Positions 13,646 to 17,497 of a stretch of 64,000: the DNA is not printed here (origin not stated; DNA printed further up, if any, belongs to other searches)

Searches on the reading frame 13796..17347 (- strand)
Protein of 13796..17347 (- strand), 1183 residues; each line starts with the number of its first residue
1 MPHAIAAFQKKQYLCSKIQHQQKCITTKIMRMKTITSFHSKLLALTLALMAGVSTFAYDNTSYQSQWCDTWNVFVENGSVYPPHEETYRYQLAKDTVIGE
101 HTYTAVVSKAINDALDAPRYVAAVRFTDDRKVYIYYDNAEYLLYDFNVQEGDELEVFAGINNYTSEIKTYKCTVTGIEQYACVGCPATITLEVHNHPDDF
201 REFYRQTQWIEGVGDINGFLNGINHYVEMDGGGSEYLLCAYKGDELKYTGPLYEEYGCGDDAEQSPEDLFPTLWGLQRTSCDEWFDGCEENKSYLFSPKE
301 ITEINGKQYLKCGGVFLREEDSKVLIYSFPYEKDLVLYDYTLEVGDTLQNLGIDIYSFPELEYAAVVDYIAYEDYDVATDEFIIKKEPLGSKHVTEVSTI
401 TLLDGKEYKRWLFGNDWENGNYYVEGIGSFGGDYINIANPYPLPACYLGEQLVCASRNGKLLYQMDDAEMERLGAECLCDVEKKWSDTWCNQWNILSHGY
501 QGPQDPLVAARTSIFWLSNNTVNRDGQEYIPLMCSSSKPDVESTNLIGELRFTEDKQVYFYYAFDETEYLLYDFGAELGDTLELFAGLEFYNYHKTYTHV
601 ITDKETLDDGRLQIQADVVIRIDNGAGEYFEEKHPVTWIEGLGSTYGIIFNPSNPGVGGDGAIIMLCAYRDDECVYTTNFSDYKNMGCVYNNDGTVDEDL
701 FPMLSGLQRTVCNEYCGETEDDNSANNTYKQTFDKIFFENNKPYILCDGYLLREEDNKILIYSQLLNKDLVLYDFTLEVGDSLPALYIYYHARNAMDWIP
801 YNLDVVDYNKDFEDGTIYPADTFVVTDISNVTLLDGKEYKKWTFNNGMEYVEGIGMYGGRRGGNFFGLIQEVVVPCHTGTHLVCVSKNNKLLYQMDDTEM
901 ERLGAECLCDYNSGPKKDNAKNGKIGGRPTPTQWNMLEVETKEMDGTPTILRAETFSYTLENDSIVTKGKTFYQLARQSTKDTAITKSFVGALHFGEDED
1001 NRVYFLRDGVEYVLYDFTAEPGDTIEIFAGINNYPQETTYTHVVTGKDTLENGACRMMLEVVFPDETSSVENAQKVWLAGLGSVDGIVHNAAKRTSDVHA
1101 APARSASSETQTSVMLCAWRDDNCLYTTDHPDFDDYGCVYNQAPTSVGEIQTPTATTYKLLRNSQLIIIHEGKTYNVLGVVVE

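Call 8: search_protein_families(library=ncbifam, proteins=[window:13796-17347:-], max_evalue=1)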
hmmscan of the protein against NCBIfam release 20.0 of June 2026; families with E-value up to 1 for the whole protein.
window:13796-17347:- (1183 aa): 0 families

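Call 9: search_protein_families(library=pfam, proteins=[window:13796-17347:-], max_evalue=1)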
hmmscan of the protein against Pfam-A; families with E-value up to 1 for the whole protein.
window:13796-17347:- (1183 aa): 1 family
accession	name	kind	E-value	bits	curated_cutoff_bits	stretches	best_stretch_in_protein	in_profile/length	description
PF08428.16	Rib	-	0.14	13.2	27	1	1016-1068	11-65/76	Rib domain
